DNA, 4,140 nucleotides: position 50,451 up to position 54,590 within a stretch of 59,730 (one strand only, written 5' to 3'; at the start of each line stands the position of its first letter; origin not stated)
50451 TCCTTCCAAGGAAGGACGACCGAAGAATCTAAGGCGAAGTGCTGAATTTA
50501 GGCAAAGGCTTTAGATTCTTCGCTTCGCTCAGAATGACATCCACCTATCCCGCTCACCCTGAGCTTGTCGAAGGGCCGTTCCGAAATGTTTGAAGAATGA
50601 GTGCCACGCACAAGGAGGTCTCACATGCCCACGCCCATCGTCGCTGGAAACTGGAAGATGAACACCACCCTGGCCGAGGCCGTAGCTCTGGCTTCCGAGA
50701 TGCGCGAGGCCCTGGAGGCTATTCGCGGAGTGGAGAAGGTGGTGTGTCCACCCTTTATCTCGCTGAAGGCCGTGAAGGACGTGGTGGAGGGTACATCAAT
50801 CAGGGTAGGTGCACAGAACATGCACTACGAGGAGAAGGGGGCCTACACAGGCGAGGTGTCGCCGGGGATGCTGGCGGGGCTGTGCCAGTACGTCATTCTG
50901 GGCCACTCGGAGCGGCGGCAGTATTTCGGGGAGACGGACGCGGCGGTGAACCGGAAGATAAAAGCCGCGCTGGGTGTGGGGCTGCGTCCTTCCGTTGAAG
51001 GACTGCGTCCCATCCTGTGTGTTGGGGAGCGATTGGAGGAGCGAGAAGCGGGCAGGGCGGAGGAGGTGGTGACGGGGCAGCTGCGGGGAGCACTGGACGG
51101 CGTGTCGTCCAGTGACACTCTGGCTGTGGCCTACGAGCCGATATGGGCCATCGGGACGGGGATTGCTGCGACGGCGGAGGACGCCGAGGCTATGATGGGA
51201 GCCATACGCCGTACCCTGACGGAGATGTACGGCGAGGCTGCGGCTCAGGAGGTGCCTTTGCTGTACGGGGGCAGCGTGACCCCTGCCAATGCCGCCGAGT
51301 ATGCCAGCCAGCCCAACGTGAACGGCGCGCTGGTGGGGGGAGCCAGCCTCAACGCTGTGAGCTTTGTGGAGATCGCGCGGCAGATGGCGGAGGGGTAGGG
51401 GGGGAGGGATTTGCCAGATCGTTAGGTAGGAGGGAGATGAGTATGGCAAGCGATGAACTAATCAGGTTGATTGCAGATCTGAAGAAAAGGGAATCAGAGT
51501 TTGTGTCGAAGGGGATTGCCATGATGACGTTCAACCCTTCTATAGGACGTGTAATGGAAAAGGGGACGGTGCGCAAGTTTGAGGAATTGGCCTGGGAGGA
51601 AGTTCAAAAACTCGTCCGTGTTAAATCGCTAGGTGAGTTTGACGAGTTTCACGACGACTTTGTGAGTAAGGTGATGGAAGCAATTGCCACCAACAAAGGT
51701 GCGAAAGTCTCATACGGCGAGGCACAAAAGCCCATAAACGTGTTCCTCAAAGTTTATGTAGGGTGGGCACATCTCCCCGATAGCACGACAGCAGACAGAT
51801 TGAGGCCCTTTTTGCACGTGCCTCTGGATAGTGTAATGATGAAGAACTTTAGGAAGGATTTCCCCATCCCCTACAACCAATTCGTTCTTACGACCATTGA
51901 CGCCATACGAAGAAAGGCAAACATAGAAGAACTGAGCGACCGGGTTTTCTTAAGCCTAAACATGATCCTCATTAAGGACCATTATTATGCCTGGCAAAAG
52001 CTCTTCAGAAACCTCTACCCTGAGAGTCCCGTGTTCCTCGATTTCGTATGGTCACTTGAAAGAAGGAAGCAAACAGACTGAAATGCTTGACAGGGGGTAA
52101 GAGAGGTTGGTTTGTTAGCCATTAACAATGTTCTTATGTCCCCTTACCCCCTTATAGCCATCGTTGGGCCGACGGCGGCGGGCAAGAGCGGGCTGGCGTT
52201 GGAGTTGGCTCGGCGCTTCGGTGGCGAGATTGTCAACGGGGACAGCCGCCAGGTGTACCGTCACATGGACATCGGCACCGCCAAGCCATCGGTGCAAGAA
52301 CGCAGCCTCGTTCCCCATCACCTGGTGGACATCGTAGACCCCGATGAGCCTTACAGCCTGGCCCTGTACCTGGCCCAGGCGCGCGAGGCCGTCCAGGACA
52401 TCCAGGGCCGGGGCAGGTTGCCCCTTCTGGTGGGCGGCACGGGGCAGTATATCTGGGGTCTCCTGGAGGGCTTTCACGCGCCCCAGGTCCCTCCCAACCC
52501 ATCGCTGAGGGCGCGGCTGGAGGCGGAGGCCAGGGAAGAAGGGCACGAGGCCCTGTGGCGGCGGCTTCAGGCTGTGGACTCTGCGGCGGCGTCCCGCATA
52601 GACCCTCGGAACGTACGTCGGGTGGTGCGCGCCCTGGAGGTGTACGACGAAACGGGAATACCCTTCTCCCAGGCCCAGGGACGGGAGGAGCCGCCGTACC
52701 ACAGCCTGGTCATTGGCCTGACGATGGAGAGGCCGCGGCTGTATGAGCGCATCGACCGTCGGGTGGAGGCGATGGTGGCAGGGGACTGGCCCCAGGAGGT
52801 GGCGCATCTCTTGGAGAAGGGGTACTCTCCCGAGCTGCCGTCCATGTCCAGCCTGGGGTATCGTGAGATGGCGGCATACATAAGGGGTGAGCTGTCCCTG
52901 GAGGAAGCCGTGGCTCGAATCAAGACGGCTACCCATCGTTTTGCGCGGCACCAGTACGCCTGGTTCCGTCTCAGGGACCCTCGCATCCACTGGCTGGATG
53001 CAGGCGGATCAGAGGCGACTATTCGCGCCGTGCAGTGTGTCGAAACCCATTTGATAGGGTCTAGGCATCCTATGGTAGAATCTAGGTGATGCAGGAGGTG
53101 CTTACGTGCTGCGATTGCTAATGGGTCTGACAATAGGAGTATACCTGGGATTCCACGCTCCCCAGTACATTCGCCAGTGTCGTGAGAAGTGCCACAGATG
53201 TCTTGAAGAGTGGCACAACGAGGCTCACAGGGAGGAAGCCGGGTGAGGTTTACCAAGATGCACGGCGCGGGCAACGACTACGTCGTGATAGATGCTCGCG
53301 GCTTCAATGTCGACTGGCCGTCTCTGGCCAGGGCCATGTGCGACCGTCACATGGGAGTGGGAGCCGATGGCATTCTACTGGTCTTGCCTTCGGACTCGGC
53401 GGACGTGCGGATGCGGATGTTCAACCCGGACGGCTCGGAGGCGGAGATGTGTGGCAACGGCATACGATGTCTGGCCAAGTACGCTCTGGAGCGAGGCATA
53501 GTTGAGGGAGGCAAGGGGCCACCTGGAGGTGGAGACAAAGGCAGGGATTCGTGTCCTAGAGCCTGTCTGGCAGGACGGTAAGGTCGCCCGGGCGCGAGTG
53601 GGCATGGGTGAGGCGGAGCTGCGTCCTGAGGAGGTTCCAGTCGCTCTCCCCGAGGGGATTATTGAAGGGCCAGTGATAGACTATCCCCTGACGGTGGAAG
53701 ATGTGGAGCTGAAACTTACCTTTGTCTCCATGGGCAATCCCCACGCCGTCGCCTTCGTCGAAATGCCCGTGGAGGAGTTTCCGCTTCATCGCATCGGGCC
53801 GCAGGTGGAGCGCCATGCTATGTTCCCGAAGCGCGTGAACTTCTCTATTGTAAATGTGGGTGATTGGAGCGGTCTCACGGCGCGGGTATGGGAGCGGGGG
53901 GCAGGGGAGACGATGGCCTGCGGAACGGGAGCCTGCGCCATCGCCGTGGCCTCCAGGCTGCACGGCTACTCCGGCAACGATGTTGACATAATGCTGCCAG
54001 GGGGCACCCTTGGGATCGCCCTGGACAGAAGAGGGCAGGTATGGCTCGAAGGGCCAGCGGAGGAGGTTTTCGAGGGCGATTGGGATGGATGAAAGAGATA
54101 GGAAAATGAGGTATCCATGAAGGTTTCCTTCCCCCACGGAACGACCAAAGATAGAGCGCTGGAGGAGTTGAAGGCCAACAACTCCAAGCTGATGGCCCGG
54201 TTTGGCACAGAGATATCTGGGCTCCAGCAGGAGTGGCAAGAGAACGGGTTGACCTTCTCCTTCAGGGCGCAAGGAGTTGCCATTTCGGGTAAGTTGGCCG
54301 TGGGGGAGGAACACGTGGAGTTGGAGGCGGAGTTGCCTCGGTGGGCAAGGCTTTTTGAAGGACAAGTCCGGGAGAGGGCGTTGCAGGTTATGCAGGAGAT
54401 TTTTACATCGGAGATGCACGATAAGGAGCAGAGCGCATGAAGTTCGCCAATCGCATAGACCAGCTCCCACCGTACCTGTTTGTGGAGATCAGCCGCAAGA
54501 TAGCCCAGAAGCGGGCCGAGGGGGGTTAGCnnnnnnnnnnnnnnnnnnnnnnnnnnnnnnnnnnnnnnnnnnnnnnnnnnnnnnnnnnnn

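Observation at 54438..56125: ParA-like ATPase plus unknown partner inserted into the 5' end of dapL between 87-bp direct repeats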

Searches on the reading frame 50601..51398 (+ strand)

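Call 110: search_protein_families(library=pfam, proteins=[window:50601-51398:+], max_evalue=0.001)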
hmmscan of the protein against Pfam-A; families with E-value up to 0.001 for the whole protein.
window:50601-51398:+ (265 aa): 1 family
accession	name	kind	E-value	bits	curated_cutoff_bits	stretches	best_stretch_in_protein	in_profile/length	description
PF00121.24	TIM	-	9.6e-89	297.5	20.1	1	12-261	1-244/245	Triosephosphate isomerase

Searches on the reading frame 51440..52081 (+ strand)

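Call 7: search_protein_families(library=pfam, proteins=[window:51440-52081:+], max_evalue=0.1)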
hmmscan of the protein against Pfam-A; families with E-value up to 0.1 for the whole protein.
window:51440-52081:+ (213 aa): 1 family
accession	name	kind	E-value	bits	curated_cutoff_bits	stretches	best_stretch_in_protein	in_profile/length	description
PF08536.17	Whirly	-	0.021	15.1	23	1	18-89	24-94/136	Whirly transcription factor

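Call 8: search_protein_families(library=ncbifam, proteins=[window:51440-52081:+], max_evalue=0.1)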
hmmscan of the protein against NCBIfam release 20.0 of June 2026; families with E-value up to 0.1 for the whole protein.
window:51440-52081:+ (213 aa): 0 families

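Call 9: search_protein_families(library=phrogs, proteins=[window:51440-52081:+], max_evalue=0.1)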
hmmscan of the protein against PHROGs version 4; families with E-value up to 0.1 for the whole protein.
window:51440-52081:+ (213 aa): 0 families

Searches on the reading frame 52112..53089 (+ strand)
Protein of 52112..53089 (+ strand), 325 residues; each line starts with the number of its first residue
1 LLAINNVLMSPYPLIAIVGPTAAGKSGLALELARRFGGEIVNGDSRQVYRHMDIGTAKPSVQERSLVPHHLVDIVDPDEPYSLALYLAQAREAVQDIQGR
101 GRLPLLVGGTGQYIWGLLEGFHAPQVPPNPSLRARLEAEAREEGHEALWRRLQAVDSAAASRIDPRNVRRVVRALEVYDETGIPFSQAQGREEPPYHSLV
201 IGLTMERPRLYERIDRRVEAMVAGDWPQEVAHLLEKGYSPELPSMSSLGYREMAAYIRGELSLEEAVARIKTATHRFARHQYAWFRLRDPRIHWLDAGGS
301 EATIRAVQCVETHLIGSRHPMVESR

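Call 110: search_protein_families(library=pfam, proteins=[window:52112-53089:+], max_evalue=0.001)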
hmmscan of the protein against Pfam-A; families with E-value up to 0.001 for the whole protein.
window:52112-53089:+ (325 aa): 3 families
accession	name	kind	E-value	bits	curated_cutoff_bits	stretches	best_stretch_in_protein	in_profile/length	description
PF01715.23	IPPT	-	8.4e-87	291.3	23.6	1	47-286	1-241/243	IPP transferase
PF01745.22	IPT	-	0.00021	21.2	20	1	15-63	4-52/233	Isopentenyl transferase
PF02224.24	Cytidylate_kin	-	0.00068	19.9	26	0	15-54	1-38/211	Cytidylate kinase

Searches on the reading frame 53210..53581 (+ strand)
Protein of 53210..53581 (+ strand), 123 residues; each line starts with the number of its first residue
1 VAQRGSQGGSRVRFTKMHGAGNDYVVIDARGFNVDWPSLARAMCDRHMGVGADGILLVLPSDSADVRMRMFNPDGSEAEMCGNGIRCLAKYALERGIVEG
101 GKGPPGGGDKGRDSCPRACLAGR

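Call 7: search_protein_families(library=pfam, proteins=[window:53210-53581:+], max_evalue=0.1)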
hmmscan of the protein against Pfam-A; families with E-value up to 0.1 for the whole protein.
window:53210-53581:+ (123 aa): 2 families
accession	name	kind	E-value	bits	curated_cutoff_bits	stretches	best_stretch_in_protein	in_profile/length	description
PF01678.24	DAP_epimerase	-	3.3e-27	95.4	34.7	1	14-99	1-87/121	Diaminopimelate epimerase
PF05544.16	Pro_racemase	-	0.02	14.5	27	1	56-99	58-101/325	Proline racemase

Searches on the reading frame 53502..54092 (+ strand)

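Call 7: search_protein_families(library=pfam, proteins=[window:53502-54092:+], max_evalue=0.1)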
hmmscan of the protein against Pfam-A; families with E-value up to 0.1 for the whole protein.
window:53502-54092:+ (196 aa): 2 families
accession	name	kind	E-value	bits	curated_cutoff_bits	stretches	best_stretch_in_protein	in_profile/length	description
PF01678.24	DAP_epimerase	-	1.2e-25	90.3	34.7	1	74-186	2-118/121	Diaminopimelate epimerase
PF10418.14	DHODB_Fe-S_bind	-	0.056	13.6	23.9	0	136-146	2-12/41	Iron-sulfur cluster binding domain of dihydroorotate dehydrogenase B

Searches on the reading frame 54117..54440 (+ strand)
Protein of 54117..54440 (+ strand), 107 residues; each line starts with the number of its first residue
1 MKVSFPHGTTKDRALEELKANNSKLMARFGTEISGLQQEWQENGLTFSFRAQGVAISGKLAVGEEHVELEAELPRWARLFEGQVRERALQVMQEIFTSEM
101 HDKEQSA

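Call 7: search_protein_families(library=pfam, proteins=[window:54117-54440:+], max_evalue=0.1)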
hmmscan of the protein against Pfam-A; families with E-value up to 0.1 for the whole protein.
window:54117-54440:+ (107 aa): 2 families
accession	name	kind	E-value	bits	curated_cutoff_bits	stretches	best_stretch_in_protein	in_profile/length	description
PF09650.15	PHA_gran_rgn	-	1.3e-09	38.6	26.6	1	2-93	2-84/87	Putative polyhydroxyalkanoic acid system protein (PHA_gran_rgn)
PF24471.1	KH_DEAH11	-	0.082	13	27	0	24-59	17-52/70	DEAH11-like, KH-domain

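Call 8: search_protein_families(library=ncbifam, proteins=[window:54117-54440:+], max_evalue=0.1)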
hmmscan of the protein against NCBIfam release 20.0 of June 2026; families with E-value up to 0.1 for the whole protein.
window:54117-54440:+ (107 aa): 2 families
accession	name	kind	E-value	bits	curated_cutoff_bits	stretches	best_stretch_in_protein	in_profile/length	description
TIGR02610.1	PHA_gran_rgn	hypoth_equivalog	0.0074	16.4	40.25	1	3-84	6-78/91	putative polyhydroxyalkanoic acid system protein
NF047703.1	slr1658_superfam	superfamily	0.076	12.4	100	1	16-56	5-45/185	slr1658 superfamily regulator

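Call 53: find_homologous_proteins(query=window:54117-54440:+, max_evalue=0.00001)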
Query window:54117-54440:+ (107 aa): 20 proteins with E <= 0.00001 among 26 candidates.
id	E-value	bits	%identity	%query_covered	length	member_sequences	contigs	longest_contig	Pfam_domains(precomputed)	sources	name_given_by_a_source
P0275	1.4e-62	226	100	100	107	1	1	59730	PF09650.16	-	-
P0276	4.2e-37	144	72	98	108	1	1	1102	PF09650.16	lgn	-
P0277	5.5e-37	144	65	100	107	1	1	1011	PF09650.16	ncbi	-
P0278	1.2e-36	143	70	100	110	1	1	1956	PF09650.16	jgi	jgi:hypothetical protein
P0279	2.0e-35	139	68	100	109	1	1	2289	PF09650.16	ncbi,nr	ncbi:MAG: polyhydroxyalkanoic acid system family protein [Chloroflexi bacterium]|nr:polyhydroxyalkan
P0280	3.4e-35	138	68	96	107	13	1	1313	PF09650.16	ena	-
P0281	5.9e-35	137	67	96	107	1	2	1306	PF09650.16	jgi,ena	jgi:hypothetical protein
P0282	2.3e-34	135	66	98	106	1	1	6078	PF09650.16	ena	-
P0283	9.2e-34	134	71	92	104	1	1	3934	PF09650.16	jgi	jgi:hypothetical protein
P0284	1.5e-33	133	63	97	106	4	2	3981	PF09650.16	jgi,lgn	jgi:predicted lipid carrier protein YhbT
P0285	5.8e-32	128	63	100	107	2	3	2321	PF09650.16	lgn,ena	-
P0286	7.6e-32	127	64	90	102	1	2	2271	PF09650.16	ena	-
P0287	8.7e-32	127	61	100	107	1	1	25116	PF09650.16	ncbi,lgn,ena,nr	ncbi:MAG: polyhydroxyalkanoic acid system family protein [Chloroflexi bacterium]|nr:polyhydroxyalkan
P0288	2.6e-31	126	60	100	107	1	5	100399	PF09650.16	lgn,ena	-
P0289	4.6e-31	125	62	100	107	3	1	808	PF09650.16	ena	-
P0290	1.7e-30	123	60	100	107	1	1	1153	PF09650.16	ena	-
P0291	4.7e-27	112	63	90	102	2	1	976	PF09650.16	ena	-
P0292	2.1e-26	110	56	90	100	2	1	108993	PF09650.16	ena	-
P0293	8.5e-26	108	60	90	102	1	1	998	PF09650.16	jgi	jgi:hypothetical protein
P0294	1.1e-25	108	60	90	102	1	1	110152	PF09650.16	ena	-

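Call 54: find_encoding_contigs(protein=P0282, flank=5000, max_places=3)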
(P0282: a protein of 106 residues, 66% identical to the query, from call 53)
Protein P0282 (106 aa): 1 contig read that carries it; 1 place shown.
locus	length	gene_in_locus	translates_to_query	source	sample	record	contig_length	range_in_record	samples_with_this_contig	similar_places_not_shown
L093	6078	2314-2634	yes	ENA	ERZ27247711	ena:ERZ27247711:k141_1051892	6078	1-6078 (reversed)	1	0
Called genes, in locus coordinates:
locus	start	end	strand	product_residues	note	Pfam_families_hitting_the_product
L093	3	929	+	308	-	?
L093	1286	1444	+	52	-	-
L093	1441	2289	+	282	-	PF01678:DAP_epimerase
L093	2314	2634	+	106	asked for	PF09650:PHA_gran_rgn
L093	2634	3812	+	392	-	PF00155:Aminotran_1_2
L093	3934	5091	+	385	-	PF03193:RsgA_GTPase (faint), PF13167:GTP-bdg_N, PF16360:GTP-bdg_M, PF00071:Ras (weak), PF01926:MMR_HSR1, PF02421:FeoB_N (weak), PF16897:MMR_HSR1_Xtn (weak), PF00009:GTP_EFTU (weak), +2 more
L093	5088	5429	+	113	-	-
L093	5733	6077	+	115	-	?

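Call 55: find_encoding_contigs(protein=P0288, flank=6000, max_places=5)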
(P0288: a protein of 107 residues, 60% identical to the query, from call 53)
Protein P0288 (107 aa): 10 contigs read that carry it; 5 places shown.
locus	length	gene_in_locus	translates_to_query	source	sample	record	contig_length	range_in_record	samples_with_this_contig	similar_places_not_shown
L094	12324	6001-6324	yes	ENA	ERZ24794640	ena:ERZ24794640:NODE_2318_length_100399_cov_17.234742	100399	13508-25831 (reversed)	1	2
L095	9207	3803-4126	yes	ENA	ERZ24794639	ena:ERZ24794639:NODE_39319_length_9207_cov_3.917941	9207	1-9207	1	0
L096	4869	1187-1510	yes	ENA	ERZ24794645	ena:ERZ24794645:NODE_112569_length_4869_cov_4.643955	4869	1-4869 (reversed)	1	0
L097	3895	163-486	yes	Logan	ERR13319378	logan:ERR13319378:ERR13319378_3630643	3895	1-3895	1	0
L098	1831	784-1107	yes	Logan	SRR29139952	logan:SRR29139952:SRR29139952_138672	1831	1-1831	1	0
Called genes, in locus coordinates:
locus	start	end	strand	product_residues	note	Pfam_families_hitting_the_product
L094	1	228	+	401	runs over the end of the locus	PF01676:Metalloenzyme, PF10143:PhosphMutase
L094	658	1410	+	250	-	PF00121:TIM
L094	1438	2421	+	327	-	PF28530:DUF8426 (weak)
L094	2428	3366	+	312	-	PF01715:IPPT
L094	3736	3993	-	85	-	PF01037:AsnC_trans_reg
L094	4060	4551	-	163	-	PF00027:cNMP_binding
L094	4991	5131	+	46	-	-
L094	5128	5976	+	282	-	PF01678:DAP_epimerase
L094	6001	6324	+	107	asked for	PF09650:PHA_gran_rgn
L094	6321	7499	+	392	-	PF00155:Aminotran_1_2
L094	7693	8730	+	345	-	PF13167:GTP-bdg_N, PF16360:GTP-bdg_M, PF02492:cobW (faint), PF03193:RsgA_GTPase (faint), PF00025:Arf (faint), PF01926:MMR_HSR1, PF02421:FeoB_N (weak), PF00009:GTP_EFTU (weak), +1 more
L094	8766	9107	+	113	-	-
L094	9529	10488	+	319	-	PF00005:ABC_tran, PF02463:SMC_N (faint), PF08352:oligo_HPY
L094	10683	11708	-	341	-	PF06144:DNA_pol3_delta (weak), PF21694:DNA_pol3_delta_C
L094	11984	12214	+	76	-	-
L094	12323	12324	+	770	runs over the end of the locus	PF00069:Pkinase, PF07714:PK_Tyr_Ser-Thr, PF13360:PQQ_2, PF13570:Beta-prop_ACSF4, PF13360:PQQ_2, PF13570:Beta-prop_ACSF4, PF13360:PQQ_2, PF13570:Beta-prop_ACSF4, +3 more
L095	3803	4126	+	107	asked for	PF09650:PHA_gran_rgn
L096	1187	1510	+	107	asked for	PF09650:PHA_gran_rgn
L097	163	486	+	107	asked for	PF09650:PHA_gran_rgn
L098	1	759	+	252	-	?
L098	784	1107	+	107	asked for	PF09650:PHA_gran_rgn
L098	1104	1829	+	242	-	?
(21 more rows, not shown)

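Call 56: find_encoding_contigs(protein=P0278, flank=3000, max_places=3)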
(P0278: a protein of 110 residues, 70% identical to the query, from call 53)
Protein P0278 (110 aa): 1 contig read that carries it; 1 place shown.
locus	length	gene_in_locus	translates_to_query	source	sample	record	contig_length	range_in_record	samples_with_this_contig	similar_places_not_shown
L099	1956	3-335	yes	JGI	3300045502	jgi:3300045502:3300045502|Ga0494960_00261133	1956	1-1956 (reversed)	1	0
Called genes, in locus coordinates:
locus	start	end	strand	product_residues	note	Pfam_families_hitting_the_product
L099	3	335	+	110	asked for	PF09650:PHA_gran_rgn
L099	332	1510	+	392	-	PF00155:Aminotran_1_2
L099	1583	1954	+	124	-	?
